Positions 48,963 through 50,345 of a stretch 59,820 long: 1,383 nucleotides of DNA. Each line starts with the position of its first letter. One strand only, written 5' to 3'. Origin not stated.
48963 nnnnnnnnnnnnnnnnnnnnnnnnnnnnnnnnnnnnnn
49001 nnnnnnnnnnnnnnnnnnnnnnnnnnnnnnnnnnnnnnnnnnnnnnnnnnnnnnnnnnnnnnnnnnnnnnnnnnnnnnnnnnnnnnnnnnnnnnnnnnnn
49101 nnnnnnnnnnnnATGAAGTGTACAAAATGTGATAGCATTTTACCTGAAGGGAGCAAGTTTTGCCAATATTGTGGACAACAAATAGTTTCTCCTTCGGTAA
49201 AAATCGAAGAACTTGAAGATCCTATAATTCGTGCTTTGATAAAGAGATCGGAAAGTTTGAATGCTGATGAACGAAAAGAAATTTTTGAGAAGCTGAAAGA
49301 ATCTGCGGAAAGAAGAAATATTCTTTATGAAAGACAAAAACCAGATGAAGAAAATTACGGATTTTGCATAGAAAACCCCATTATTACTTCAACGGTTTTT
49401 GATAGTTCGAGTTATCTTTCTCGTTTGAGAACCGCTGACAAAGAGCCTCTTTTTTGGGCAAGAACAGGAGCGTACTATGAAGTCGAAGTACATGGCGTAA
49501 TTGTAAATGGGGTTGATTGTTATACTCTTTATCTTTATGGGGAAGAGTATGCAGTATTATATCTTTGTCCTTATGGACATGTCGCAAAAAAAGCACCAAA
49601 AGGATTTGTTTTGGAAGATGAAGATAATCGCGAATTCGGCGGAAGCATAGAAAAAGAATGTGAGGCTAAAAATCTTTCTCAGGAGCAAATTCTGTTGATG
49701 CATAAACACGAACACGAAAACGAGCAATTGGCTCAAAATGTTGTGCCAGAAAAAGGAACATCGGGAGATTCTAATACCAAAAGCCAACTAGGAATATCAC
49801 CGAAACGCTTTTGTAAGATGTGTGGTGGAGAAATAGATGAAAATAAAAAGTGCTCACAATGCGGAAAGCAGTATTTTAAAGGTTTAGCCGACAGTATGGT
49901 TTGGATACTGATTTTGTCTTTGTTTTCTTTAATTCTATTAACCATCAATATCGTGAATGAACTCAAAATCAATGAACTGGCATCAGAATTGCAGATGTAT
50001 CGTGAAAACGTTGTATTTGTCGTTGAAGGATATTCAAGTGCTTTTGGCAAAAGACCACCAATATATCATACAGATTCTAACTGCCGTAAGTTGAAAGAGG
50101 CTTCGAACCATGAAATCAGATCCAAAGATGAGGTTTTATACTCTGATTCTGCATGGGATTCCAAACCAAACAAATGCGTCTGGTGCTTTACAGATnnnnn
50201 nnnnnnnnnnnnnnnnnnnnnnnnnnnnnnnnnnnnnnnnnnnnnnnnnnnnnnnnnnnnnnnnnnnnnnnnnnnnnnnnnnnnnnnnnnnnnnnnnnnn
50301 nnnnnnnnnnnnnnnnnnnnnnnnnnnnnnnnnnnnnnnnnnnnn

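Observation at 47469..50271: A 29-bp direct repeat of the tRNA-Lys 3' end brackets a 2.8 kb integrase-less islet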

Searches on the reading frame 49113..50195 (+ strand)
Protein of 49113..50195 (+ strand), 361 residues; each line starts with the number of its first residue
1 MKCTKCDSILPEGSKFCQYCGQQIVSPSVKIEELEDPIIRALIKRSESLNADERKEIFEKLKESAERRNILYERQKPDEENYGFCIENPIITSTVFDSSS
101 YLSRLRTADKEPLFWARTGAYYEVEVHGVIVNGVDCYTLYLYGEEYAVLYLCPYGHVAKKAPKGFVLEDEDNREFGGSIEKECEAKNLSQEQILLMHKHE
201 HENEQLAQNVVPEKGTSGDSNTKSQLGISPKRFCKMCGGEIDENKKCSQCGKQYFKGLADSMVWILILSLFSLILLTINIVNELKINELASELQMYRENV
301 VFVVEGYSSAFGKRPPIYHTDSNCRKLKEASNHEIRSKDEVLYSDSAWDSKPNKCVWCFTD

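Call 6: search_protein_families(library=pfam, proteins=[window:49113-50195:+], max_evalue=0.1)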
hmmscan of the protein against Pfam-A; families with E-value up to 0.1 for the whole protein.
window:49113-50195:+ (361 aa): 6 families
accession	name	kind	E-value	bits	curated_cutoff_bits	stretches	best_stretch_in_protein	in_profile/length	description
PF12773.13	DZR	-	4.2e-06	27.3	27.3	2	3-24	1-22/45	Double zinc ribbon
PF13240.11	Zn_Ribbon_1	-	2.8e-05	24.2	25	1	2-22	1-21/23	zinc-ribbon domain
PF13248.11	Zn_ribbon_3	-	0.012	15.5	27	1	2-23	4-25/26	zinc-ribbon domain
PF10571.15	UPF0547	-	0.02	15.5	29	1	2-21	2-21/26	Uncharacterised protein family UPF0547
PF07191.17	Zn_ribbon_6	-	0.025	15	25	0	231-253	16-38/67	Double zinc ribbon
PF06869.18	DUF1258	-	0.065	13.2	33.1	0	228-253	13-38/253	Protein of unknown function (DUF1258)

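Call 7: search_protein_families(library=phrogs, proteins=[window:49113-50195:+], max_evalue=0.1)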
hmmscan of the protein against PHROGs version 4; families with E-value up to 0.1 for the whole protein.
window:49113-50195:+ (361 aa): 4 families
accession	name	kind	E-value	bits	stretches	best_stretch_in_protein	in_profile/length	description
phrog_2546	-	unknown function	0.00017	22.8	0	1-32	1-32/180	-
phrog_4852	-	unknown function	0.076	13.7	0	2-35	15-50/194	-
phrog_10714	-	unknown function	0.083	14.1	0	2-24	75-99/109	-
phrog_38187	-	unknown function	0.099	13.7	0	233-294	5-67/144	-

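Call 8: search_protein_families(library=padloc, proteins=[window:49113-50195:+], max_evalue=0.1)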
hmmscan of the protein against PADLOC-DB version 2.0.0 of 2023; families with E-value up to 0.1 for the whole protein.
window:49113-50195:+ (361 aa): 1 family
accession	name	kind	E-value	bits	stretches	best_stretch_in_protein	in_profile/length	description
PDLC01444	Cas10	-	0.011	12.6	1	195-339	235-339/605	CAS-III; effector_LS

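Call 15: search_protein_families(library=ncbifam, proteins=[window:49113-50195:+], max_evalue=0.1)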
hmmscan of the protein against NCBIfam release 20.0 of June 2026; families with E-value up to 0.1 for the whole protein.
window:49113-50195:+ (361 aa): 2 families
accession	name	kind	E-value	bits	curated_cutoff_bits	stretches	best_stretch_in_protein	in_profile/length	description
NF011149.0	PRK14559.1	equivalog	0.045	12.5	374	0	2-25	3-26/642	serine/threonine phosphatase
NF052237.1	biotin_BsaP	equivalog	0.077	13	39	0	220-238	15-33/53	biotin synthase auxiliary protein BsaP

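Call 16: find_homologous_proteins(query=window:49113-50195:+)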
Query window:49113-50195:+ (361 aa): 54 proteins with E <= 0.001 among 2129 candidates.
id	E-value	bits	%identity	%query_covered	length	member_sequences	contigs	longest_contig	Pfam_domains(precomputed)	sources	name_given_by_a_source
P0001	8.5e-245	830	100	100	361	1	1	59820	PF12773.14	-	-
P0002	8.6e-23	99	32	84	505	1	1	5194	PF13240.12,PF12773.14,PF13248.12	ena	-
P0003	7.6e-22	96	29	83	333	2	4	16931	PF13240.12,PF12773.14,PF13248.12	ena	-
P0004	1.2e-21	96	27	99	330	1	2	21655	PF18912.7,PF13240.12,PF12773.14,PF13248.12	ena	-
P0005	2.1e-19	88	27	81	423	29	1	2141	PF13240.12,PF12773.14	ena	-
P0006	1.4e-18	85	31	71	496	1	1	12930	PF13240.12,PF12773.14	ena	-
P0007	5.5e-18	84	27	87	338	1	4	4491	PF13240.12,PF12773.14,PF17032.11,PF13248.12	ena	-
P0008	1.8e-17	82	51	19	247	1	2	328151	PF13240.12,PF12773.14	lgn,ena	-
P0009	9.4e-17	79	28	83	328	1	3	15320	PF13240.12,PF12773.14,PF17032.11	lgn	-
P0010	3.6e-16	78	28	77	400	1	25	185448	PF13240.12,PF12773.14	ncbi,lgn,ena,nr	ncbi:MAG: zinc ribbon domain-containing protein [Oscillospiraceae bacterium]|nr:zinc ribbon domain-c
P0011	2.8e-15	75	27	75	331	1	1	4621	PF18912.7,PF13240.12,PF12773.14,PF17032.11,PF13248.12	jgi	jgi:RNA polymerase subunit RPABC4/transcription elongation factor Spt4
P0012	4.0e-15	74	39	25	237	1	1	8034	PF12773.14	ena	-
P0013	1.1e-14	73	25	87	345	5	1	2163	PF18912.7,PF13240.12,PF12773.14,PF17032.11,PF13248.12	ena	-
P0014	1.8e-14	72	25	81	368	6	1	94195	PF13240.12,PF12773.14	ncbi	-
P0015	1.4e-13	69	25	83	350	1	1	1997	PF18912.7,PF13240.12,PF12773.14,PF13248.12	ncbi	-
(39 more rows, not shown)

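Call 17: find_encoding_contigs(protein=P0004, flank=8000, max_places=3)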
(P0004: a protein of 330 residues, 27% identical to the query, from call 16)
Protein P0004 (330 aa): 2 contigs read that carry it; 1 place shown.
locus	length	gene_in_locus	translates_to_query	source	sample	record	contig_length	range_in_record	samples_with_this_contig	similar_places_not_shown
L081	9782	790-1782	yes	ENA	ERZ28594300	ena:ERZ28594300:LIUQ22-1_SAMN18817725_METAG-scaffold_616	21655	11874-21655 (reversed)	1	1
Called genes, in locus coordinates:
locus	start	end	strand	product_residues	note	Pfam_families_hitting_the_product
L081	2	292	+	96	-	?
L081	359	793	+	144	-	PF13240:Zn_Ribbon_1, PF13248:Zn_ribbon_3 (weak)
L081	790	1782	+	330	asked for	PF12773:DZR (faint), PF13240:Zn_Ribbon_1 (weak), PF13248:Zn_ribbon_3 (faint), PF18912:DZR_2 (faint), PF13240:Zn_Ribbon_1 (weak)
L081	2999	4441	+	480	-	PF14808:TMEM164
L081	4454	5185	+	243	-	PF00005:ABC_tran, PF13304:AAA_21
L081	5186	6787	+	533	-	PF16949:ABC_tran_2 (weak)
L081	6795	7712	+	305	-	PF02368:Big_2, PF26182:Ig_NUP210_5th (faint), PF02368:Big_2, PF22359:Big-like (weak), PF26918:Ig_Eae (weak)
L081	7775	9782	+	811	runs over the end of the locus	PF02368:Big_2 (faint)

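Call 18: find_encoding_contigs(protein=P0003, flank=8000, max_places=3)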
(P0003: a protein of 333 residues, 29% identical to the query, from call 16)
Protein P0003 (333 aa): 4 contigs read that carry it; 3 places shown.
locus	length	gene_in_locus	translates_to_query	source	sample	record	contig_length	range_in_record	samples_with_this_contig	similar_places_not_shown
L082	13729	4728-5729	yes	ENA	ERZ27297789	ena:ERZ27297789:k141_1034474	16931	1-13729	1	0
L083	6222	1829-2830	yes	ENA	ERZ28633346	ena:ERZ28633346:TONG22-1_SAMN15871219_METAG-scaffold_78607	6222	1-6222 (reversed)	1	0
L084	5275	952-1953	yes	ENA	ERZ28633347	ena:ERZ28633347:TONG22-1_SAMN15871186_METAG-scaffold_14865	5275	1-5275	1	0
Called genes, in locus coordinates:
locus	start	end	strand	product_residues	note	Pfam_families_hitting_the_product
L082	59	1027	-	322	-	PF00239:Resolvase, PF07508:Recombinase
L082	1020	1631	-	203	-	-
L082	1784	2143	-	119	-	PF12844:HTH_19 (weak), PF13560:HTH_31 (weak), PF01381:HTH_3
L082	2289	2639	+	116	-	PF13560:HTH_31, PF12844:HTH_19, PF01381:HTH_3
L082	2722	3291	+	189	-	PF06908:YpsA (weak)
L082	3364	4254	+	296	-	PF13240:Zn_Ribbon_1 (weak)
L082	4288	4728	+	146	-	PF13240:Zn_Ribbon_1 (weak)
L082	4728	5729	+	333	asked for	PF12773:DZR (faint), PF13240:Zn_Ribbon_1, PF13248:Zn_ribbon_3 (faint)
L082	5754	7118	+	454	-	PF13365:Trypsin_2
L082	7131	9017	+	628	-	PF13306:LRR_5, PF13855:LRR_8 (faint), PF13306:LRR_5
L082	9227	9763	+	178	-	-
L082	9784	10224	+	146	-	PF00583:Acetyltransf_1, PF13673:Acetyltransf_10 (weak), PF13508:Acetyltransf_7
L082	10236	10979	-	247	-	PF00657:Lipase_GDSL, PF13472:Lipase_GDSL_2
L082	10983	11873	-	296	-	PF00288:GHMP_kinases_N, PF08544:GHMP_kinases_C (weak)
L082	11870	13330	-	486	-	PF14821:Thr_synth_N, PF00291:PALP, PF24857:THR4_C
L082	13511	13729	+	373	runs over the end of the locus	PF03447:NAD_binding_3, PF00742:Homoserine_dh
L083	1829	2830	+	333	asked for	PF12773:DZR (faint), PF13240:Zn_Ribbon_1, PF13248:Zn_ribbon_3 (faint)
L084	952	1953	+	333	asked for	PF12773:DZR (faint), PF13240:Zn_Ribbon_1, PF13248:Zn_ribbon_3 (faint)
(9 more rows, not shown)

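Call 19: find_encoding_contigs(protein=P0010, flank=8000, max_places=3)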
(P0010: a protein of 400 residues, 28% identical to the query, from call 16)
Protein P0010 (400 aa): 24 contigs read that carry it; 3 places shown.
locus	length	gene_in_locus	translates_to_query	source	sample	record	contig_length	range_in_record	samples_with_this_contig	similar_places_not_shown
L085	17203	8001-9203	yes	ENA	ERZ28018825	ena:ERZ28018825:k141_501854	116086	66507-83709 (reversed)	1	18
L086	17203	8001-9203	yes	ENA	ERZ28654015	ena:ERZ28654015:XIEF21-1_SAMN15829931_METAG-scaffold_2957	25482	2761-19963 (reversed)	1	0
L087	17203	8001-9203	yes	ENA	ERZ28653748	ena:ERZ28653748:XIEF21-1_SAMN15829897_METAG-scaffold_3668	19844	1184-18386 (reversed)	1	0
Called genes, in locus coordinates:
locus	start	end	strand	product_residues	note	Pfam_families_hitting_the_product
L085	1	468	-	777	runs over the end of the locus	PF00343:Phosphorylase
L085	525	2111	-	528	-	PF02446:Glyco_hydro_77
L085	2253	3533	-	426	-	PF02127:Peptidase_M18, PF05343:Peptidase_M42 (faint)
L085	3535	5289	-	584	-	PF01432:Peptidase_M3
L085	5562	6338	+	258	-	PF00072:Response_reg, PF08769:Spo0A_C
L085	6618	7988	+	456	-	PF13240:Zn_Ribbon_1 (weak)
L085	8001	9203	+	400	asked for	PF12773:DZR (faint), PF13240:Zn_Ribbon_1 (weak)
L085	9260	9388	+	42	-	-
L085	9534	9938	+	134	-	-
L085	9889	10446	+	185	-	-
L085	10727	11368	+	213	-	PF01081:Aldolase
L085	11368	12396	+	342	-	PF00294:PfkB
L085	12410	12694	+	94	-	PF06949:DUF1292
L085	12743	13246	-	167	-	PF06177:QueT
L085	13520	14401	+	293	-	PF00781:DAGK_cat, PF19279:YegS_C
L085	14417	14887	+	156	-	PF00293:NUDIX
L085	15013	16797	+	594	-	PF00664:ABC_membrane, PF00005:ABC_tran, PF02463:SMC_N (faint)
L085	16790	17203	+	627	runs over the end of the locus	PF00664:ABC_membrane, PF00005:ABC_tran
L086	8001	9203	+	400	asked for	PF12773:DZR (faint), PF13240:Zn_Ribbon_1 (weak)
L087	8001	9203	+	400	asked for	PF12773:DZR (faint), PF13240:Zn_Ribbon_1 (weak)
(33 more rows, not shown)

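Call 54: find_related_loci(query=A1, collection=viral_contigs, flank=8000)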
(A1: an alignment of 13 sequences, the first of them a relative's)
Query A1 (361 aa) in viral_contigs; peptide patterns used: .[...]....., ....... (x = any residue, [..] = any of these).
101 stretches matched a pattern; 3 encode a relative of the query (tblastn E <= 1e-3); 3 distinct loci.
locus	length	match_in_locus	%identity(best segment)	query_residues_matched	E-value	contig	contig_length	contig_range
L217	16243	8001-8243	36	194-275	7e-10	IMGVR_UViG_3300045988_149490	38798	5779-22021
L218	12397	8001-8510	36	1-300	2e-5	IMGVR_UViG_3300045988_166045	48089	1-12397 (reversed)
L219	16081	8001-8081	52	1-27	2e-5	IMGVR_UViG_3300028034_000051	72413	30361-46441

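Call 67: predict_structure(alignment_id=A1)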
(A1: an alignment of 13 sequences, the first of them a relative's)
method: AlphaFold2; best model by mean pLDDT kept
length: 361 residues; sequences in the alignment: 13
mean_pLDDT: 57.3   pTM: 0.31
mean pLDDT of the five models: 57.3, 57.3, 55.1, 54.5, 54.2
residues with pLDDT >= 90: 12; 70-90: 120; 50-70: 57; < 50: 172
segments of 3 or more residues with pLDDT < 50: 28-40, 72-95, 124-131, 175-228, 294-361
pLDDT, mean of each block of 10 residues (from residue 1): 85 81 60 39 55 72 64 41 33 60 89 83 44 74 82 63 82 49 43 40 36 35 38 84 85 65 82 87 67 45 36 34 31 35 34 33 34
secondary structure, 60 per line:
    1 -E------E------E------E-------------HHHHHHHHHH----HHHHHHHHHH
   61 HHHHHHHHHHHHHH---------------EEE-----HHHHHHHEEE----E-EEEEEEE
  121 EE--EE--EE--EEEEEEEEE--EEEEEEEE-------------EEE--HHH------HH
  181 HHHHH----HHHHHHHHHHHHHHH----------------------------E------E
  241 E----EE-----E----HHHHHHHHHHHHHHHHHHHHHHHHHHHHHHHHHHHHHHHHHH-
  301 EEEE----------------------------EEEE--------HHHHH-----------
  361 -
elements in order: H37-46 H51-74 E90-92 H98-104 E105-107 E114-122 E133-141 E144-151 E165-167 H179-185 H190-204 H258-299 E301-304 E333-336 H345-349

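Call 69: search_solved_structures(query=A1, max_evalue=1)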
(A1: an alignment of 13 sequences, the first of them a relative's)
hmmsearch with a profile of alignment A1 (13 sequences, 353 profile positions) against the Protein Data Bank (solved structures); distinct sequences matched with E-value up to 1: 4.
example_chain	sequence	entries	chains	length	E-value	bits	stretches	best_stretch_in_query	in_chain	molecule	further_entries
2czq_A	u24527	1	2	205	0.39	13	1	130-182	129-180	cutinase-like protein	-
9nri_Bc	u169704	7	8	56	0.52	12.6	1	202-228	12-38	Large ribosomal subunit protein eL37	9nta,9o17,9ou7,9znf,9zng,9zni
2pih_A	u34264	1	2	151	0.69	12.2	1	253-307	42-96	Protein ymcA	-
1s72_1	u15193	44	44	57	0.87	11.8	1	194-228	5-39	50S ribosomal protein L37e | RPL37E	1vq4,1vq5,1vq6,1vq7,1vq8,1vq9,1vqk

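Call 73: fold_search(model_id=the predicted structure, library=pdb)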
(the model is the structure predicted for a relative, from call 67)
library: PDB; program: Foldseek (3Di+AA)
matches with E <= 10: 426; with E <= 0.001: 0
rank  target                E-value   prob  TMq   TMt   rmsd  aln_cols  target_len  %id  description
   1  7zku_B                3.4e-01  0.18  0.10  0.17   6.8        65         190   14  Crystal structure of human STING in complex with 3',3'-c-(2'F,2'dAMP-2'd<carba>GMP) (released 2023-10-25)
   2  2h4v_A                3.6e-01  0.20  0.08  0.11   6.2        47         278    8  Crystal Structure of the Human Tyrosine Receptor Phosphatase Gamma (released 2006-07-11)
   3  3qch                  4.4e-01  0.18  0.09  0.12  16.4        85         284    6  Human receptor protein tyrosine phosphatase gamma, domain 1, in complex with 3-[(3,4-dichlorobenzyl)sulfanyl]-N-(methyls (released 2011-12-28)
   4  7zwl_B                4.7e-01  0.12  0.12  0.20   8.4        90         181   10  Crystal structure of human STING in complex with 3',3'-c-di-(2'F,2'd<carba>AMP) (released 2023-11-29)
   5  6ul0                  5.0e-01  0.18  0.12  0.21   6.0        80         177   11  STING C-terminal Domain Complexed with Non-cyclic Dinucleotide Compound 4 (released 2020-08-19)
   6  7kw1                  5.0e-01  0.10  0.10  0.17   8.6        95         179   12  Structure of hSTING in complex with novel carbocyclic pyrimidine CDN-3 (released 2021-06-02)
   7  3qcj                  5.3e-01  0.16  0.09  0.12  16.4        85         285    6  Human receptor protein tyrosine phosphatase gamma, domain 1, in complex with 5-[({3-[(3,4-dichlorobenzyl)sulfanyl]thioph (released 2011-12-28)
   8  2h4v_B                5.3e-01  0.13  0.09  0.11  17.0        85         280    9  Crystal Structure of the Human Tyrosine Receptor Phosphatase Gamma (released 2006-07-11)
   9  6a04_A                6.0e-01  0.12  0.10  0.17   6.9        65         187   17  Structure of pSTING complex (released 2019-06-19)
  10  2jjd_D                6.4e-01  0.21  0.09  0.06  11.0        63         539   11  Protein Tyrosine Phosphatase, Receptor Type, E isoform (released 2008-04-08)
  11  6ukv_B                6.4e-01  0.10  0.10  0.18   8.4        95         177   10  STING C-terminal Domain Complexed with Non-cyclic Dinucleotide Compound 9 (released 2020-08-19)
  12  7r7i_B                6.8e-01  0.21  0.09  0.07   8.4        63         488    8  Structure of human SHP2 in complex with compound 27 (released 2021-10-27)
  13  6ukz_B                6.8e-01  0.09  0.10  0.18   8.4        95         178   10  STING C-terminal Domain Complexed with Non-cyclic Dinucleotide Compound 6 (released 2020-08-19)
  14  7sho                  6.8e-01  0.08  0.10  0.17   8.5        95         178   12  Crystal structure of hSTING in complex with c[2',3'-(ara-2'-G, ribo-3'-A)-MP] (RJ242) (released 2022-10-12)
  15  4loj_B                7.2e-01  0.15  0.08  0.15   4.4        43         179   14  Crystal structure of mSting in complex with c[G(2',5')pA(3',5')p] (released 2013-08-14)
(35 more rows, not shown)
